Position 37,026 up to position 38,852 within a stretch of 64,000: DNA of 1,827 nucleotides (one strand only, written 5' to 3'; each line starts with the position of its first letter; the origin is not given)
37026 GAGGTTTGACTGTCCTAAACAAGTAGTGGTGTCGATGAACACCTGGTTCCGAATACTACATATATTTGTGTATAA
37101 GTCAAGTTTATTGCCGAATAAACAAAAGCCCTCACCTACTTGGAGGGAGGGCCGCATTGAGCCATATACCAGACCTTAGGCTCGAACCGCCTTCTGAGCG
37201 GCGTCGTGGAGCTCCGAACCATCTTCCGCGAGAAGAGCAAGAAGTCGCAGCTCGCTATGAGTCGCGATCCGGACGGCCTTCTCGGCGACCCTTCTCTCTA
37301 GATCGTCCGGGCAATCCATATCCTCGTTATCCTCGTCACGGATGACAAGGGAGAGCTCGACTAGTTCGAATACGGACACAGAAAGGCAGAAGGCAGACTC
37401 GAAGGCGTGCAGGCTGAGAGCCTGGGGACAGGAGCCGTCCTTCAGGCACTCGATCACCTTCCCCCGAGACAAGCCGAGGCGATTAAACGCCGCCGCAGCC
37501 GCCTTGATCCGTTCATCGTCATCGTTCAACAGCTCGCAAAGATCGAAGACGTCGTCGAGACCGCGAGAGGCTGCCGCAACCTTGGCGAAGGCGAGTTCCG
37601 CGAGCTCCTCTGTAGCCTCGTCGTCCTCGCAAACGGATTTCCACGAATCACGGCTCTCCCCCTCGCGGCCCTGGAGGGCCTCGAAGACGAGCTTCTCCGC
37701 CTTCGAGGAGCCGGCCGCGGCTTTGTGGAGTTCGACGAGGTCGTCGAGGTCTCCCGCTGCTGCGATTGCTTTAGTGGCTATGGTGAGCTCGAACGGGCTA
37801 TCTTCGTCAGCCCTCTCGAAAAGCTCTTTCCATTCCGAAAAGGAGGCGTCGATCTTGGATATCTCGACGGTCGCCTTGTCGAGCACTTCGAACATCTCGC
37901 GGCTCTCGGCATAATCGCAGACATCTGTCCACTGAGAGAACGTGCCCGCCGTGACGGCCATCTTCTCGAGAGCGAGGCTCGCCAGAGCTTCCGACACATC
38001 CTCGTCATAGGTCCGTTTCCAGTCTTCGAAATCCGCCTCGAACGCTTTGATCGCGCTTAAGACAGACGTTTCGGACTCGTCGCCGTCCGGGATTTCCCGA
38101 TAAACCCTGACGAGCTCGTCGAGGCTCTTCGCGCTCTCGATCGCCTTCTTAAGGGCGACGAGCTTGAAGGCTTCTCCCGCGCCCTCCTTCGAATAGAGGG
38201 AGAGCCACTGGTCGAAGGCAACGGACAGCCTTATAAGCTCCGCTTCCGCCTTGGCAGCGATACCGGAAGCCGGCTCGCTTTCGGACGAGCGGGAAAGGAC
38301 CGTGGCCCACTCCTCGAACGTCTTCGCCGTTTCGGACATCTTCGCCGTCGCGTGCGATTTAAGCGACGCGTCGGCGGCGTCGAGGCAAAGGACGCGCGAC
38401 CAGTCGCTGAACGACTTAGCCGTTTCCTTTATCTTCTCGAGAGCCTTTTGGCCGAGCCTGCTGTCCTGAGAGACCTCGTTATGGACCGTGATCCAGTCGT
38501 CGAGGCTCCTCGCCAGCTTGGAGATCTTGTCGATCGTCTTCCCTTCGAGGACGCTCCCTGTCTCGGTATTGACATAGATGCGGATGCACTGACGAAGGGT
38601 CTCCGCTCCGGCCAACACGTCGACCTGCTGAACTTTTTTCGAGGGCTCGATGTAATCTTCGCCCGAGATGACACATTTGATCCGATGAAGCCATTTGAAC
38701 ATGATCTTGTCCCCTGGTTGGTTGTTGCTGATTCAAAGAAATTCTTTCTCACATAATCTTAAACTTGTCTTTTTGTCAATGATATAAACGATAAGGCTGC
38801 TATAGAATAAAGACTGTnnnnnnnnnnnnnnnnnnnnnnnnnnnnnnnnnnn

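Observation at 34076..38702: Flotillin-NfeD operon coupled to a 508-aa acidic tandem-repeat protein with F..W cores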

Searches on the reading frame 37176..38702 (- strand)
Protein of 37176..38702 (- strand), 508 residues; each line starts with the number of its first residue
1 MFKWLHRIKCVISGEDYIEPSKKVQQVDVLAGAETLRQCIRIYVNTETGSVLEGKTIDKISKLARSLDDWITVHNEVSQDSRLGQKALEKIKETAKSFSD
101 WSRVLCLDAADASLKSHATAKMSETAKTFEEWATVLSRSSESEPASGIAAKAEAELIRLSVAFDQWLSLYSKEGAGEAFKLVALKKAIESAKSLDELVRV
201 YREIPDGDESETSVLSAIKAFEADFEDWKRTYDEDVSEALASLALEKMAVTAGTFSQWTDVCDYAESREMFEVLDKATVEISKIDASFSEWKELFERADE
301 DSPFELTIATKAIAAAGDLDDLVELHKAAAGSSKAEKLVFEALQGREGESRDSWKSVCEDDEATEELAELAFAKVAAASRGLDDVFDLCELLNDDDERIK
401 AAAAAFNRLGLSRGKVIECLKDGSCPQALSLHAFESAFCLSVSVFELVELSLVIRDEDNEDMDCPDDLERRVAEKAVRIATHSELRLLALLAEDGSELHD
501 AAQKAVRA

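Call 3: search_protein_families(library=pfam, proteins=[window:37176-38702:-], max_evalue=1)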
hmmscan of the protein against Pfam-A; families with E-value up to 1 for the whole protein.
window:37176-38702:- (508 aa): 4 families
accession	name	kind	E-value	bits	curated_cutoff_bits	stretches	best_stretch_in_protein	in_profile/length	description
PF10602.15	RPN7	-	0.037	14.2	29.6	0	79-132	87-139/174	26S proteasome subunit RPN7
PF18363.6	PI_PP_I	-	0.24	12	28.5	0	57-105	23-71/94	Phosphoinositide phosphatase insertion domain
PF22872.1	DUF7018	-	0.34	11.6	27.8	0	58-96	9-47/116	Domain of unknown function (DUF7018)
PF12594.13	DUF3764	-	0.4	11.3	24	0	158-185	9-36/89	Protein of unknown function (DUF3764)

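Call 4: search_protein_families(library=ncbifam, proteins=[window:37176-38702:-], max_evalue=1)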
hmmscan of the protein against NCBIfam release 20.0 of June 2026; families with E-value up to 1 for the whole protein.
window:37176-38702:- (508 aa): 2 families
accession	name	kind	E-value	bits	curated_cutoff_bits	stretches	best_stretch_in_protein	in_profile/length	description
TIGR01841.1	phasin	subfamily_domain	0.0017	18.7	30.2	0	309-339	26-55/88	TIGR01841 family phasin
NF010864.0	PRK14271.1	equivalog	0.13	11.3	561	1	26-84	168-229/276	phosphate ABC transporter ATP-binding protein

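Call 6: find_homologous_proteins(query=window:37176-38702:-, max_evalue=0.001)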
Query window:37176-38702:- (508 aa): 1 proteins with E <= 0.001 among 8000 candidates.
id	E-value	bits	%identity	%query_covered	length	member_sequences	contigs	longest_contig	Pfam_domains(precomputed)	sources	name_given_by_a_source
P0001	0.0e+0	1076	100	100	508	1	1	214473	-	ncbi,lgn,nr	ncbi:MAG: hypothetical protein HZA81_02860 [Candidatus Taylorbacteria bacterium]|nr:hypothetical pro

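Call 14: search_protein_families(library=phrogs, proteins=[window:37176-38702:-], max_evalue=1)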
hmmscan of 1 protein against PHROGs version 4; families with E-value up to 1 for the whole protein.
window:37176-38702:- (508 aa): 3 families
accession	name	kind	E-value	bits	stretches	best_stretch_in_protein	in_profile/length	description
phrog_20652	-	unknown function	0.059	14.3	1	21-73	87-139/146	-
phrog_23168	-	unknown function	0.067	13.7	1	183-260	45-124/194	-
phrog_19733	-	unknown function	0.58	11.4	0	95-130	5-39/99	-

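Call 15: search_solved_structures(query=window:37176-38702:-, max_evalue=10)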
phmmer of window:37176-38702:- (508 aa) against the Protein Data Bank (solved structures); distinct sequences matched with E-value up to 10: 0.

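Call 19: predict_structure(protein=window:37176-38702:-)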
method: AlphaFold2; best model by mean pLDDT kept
length: 508 residues; sequences in the alignment: 1
mean_pLDDT: 59.7   pTM: 0.46
mean pLDDT of the five models: 59.7, 46.5, 42.1, 41.3, 37.6
residues with pLDDT >= 90: 11; 70-90: 141; 50-70: 205; < 50: 151
segments of 3 or more residues with pLDDT < 50: 1-29, 38-40, 42-55, 104-123, 164-184, 201-233, 235-237
pLDDT, mean of each block of 10 residues (from residue 1): 28 29 35 49 42 49 61 56 59 61 46 41 52 54 51 51 47 42 51 51 40 42 42 48 67 74 70 68 82 83 83 88 88 84 83 80 78 72 57 59 58 57 54 49 64 58 59 74 78 76 77
secondary structure, 60 per line:
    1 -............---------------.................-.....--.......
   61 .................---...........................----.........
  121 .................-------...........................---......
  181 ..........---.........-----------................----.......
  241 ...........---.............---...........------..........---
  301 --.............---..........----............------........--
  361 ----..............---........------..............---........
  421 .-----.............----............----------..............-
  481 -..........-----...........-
elements in order: H2-13 H29-45 H47-51 H54-77 H81-107 H112-137 H145-171 H175-190 H194-202 H214-229 H234-251 H255-267 H271-281 H288-297 H303-315 H319-328 H333-344 H351-358 H365-378 H382-389 H396-409 H413-421 H427-439 H444-455 H466-479 H482-491 H497-507

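Call 20: search_protein_representatives(protein=window:37176-38702:-)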
Query: 508 residues. Proteins with E-value up to 0.001 (for the whole library): 195; up to 1e-10: 61; up to 1e-30: 2. The best 150 are listed.
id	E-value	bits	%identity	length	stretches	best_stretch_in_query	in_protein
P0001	0.0e+00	1076.3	100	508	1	1-508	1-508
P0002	5.4e-35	137.6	25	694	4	36-324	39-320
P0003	7.8e-29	117.3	25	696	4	185-405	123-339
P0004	9.2e-26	107.2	29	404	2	1-251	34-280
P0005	3.1e-25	105.4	27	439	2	184-506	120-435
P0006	1.3e-23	100.1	27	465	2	208-505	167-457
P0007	1.4e-23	99.9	28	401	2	30-310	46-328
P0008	4.2e-23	98.4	29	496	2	33-248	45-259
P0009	1.4e-21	93.4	27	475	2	184-506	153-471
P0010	1.4e-21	93.4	27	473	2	179-505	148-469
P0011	1.9e-21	92.9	27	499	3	34-111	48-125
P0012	3.5e-21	92.1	32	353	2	37-190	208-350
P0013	7.8e-21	90.9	28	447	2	66-304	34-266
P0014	1.4e-20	90.1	30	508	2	36-247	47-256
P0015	6.9e-20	87.8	33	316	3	33-157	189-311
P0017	1.5e-18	83.4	26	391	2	1-343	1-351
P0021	1.2e-16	77.1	26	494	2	34-248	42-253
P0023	1.3e-16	77.0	28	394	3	32-104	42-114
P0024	1.4e-16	76.8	28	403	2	26-268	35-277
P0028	3.2e-16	75.7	26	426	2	30-305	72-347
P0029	3.7e-16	75.5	26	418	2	30-306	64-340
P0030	6.6e-16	74.7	28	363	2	29-326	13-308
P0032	1.4e-15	73.6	27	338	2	30-120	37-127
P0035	4.4e-15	71.9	25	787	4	39-396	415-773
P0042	2.3e-13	66.3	27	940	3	45-360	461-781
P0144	7.2e-05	38.3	28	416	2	188-351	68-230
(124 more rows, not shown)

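Call 23: search_protein_families(library=pfam, proteins=[P0002, P0003, P0004, P0005, P0008, P0012, P0017, P0035, P0042, P0015], max_evalue=0.1)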
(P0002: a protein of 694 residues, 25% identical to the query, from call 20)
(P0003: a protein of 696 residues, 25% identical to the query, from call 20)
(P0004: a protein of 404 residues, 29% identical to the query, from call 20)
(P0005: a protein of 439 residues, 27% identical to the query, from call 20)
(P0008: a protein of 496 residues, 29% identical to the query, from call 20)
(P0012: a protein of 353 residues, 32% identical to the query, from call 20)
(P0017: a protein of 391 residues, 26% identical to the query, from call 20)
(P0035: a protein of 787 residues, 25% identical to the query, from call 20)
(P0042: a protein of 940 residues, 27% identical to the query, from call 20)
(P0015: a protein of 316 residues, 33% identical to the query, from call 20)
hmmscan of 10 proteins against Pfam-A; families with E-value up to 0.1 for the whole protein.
P0002 (694 aa): 0 families

P0003 (696 aa): 5 families
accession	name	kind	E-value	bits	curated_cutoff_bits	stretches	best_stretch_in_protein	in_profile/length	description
PF09177.16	STX6_10_61_N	-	0.017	16.1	29.4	0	150-197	8-50/99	Syntaxin 6/10/61, N-terminal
PF14129.11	DUF4296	-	0.017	16.1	27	1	235-292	6-63/87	Domain of unknown function (DUF4296)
PF05549.16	Allexi_40kDa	-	0.042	13.8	26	1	528-621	51-145/271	Allexivirus 40kDa protein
PF17408.7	MCD_N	-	0.063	13.9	22.4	0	463-545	7-84/85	Malonyl-CoA decarboxylase N-terminal domain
PF16549.10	T2SSS_2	-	0.072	13.6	25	0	438-487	32-78/104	Type II secretion system (T2SS) pilotin, S protein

P0004 (404 aa): 1 family
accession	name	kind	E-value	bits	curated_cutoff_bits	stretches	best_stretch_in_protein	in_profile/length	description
PF18938.6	aRib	-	0.0045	17.2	27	1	282-322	6-46/71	Atypical Rib domain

P0005 (439 aa): 1 family
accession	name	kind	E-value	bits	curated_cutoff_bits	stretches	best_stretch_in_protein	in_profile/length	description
PF25557.1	GAUT_1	-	0.0057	17.3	22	0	41-71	40-70/77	Galacturonosyltransferase domain 1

P0008 (496 aa): 1 family
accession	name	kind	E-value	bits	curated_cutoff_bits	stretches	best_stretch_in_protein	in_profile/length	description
PF06337.17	DUSP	-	0.0091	16.9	29.3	1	331-415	6-69/77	DUSP domain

P0012 (353 aa): 9 families
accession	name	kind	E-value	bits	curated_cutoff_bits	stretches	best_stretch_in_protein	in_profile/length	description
PF15590.11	Imm27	-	0.0013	19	27.3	0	315-333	22-40/67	Immunity protein 27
PF01026.27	TatD_DNase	-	0.0024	17.7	27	0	273-308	100-135/253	TatD related DNase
PF14749.11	Acyl-CoA_ox_N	-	0.011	16.7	25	0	95-142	19-66/120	Acyl-coenzyme A oxidase N-terminal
PF23232.1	AAA_lid_13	-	0.023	15.5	27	0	254-299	54-99/105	Fungal AAA+ ATPase lid domain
PF12872.13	OST-HTH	-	0.028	14.7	23.8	0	69-92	45-68/71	OST-HTH/LOTUS domain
PF22329.2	Nro1_C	-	0.037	14.5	27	0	316-347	67-98/142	Negative regulator of ofd1, C-terminal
PF25185.1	Tad3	-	0.05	13.8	27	0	226-241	61-76/119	Type I Thoeris inhibitor Tad3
PF09597.18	SAM_Ribosomal_mS41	-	0.058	13.9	23.7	0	99-125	22-48/68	Small ribosomal subunit protein mS41 SAM domain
PF04546.19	Sigma70_ner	-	0.088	13.2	29.7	0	277-325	73-120/210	Sigma-70, non-essential region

P0017 (391 aa): 3 families
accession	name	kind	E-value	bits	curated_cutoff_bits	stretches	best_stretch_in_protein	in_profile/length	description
PF25240.1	PUB2_N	-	0.014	15.8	29.5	0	263-319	38-98/140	PUB2-like, N-terminal domain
PF11333.13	DUF3135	-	0.039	14.7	22.7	0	259-321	14-77/81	Protein of unknown function (DUF3135)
PF08542.16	Rep_fac_C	-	0.077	13.8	23.6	0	261-294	3-37/88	Replication factor C C-terminal domain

P0035 (787 aa): 3 families
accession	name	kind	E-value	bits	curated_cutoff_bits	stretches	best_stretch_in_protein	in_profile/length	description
PF15948.10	DUF4756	-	0.0018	18.7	25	0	150-188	27-62/158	Domain of unknown function (DUF4756)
PF08278.16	DnaG_DnaB_bind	-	0.0024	18.6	29.1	0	433-472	39-79/124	DNA primase DnaG DnaB-binding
PF23801.1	DUF7177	-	0.065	13.9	27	0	385-430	13-58/83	Family of unknown function (DUF7177)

P0042 (940 aa): 4 families
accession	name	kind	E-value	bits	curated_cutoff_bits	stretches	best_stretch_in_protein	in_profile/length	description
PF09486.15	HrpB7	-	0.0032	18.4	29.7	1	77-140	7-70/157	Bacterial type III secretion protein (HrpB7)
PF10174.14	Cast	-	0.0086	14.8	29.1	1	67-140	188-260/766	RIM-binding protein of the cytomatrix active zone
PF06810.17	Phage_scaffold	-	0.0098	16.3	35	1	70-187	3-122/170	Phage capsid assembly scaffolding protein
PF06785.16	UPF0242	-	0.03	14.8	33.5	1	83-135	73-186/194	Uncharacterised protein family (UPF0242) N-terminus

P0015 (316 aa): 0 families

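Call 28: find_homologous_proteins(query=A2, max_evalue=0.00001)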
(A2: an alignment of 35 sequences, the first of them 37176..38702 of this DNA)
Query A2 (35 sequences) (508 aa, profile of the alignment): 1 proteins with E <= 0.00001 among 8000 candidates.
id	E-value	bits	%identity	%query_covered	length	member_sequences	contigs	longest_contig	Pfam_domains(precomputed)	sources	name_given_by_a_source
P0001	2.9e-116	406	100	100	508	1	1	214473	-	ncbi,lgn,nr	ncbi:MAG: hypothetical protein HZA81_02860 [Candidatus Taylorbacteria bacterium]|nr:hypothetical pro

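Call 29: list_cluster_members(proteins=[P0002, P0004, P0005, P0006, P0007, P0008, P0012, P0017, P0035, P0042])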
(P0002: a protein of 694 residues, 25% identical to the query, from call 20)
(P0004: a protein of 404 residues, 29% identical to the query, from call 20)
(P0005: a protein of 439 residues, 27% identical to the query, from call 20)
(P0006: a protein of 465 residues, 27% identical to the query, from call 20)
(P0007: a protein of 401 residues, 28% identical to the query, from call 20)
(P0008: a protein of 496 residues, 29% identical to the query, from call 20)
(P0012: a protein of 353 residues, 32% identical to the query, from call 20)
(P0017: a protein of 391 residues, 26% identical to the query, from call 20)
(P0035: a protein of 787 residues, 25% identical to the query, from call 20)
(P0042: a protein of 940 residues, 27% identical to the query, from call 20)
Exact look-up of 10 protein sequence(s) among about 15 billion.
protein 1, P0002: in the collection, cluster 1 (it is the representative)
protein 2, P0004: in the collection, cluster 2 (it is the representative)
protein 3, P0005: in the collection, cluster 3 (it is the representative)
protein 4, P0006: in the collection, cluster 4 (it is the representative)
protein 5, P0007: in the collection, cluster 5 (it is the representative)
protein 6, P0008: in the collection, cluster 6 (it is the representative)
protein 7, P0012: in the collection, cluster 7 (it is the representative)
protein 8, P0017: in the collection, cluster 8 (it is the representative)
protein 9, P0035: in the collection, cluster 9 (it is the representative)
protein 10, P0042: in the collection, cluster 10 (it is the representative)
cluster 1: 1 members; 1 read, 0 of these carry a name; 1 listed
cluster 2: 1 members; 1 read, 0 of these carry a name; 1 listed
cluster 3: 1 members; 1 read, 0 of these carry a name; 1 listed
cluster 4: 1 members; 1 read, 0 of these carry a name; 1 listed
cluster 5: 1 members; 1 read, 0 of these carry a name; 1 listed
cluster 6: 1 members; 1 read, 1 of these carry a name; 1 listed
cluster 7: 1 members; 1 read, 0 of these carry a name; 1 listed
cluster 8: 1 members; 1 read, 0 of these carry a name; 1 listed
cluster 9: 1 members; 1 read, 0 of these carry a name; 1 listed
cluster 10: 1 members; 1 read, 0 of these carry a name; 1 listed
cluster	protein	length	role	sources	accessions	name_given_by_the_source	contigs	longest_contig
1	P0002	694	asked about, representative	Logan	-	-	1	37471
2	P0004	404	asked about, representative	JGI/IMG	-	-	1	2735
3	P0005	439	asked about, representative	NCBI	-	-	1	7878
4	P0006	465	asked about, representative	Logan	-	-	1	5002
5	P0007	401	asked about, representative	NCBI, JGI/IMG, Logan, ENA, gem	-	-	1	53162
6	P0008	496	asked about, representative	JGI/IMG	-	hypothetical protein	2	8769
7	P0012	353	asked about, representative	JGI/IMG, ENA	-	-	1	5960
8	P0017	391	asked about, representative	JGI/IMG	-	-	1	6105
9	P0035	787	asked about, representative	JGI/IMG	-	-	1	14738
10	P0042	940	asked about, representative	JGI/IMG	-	-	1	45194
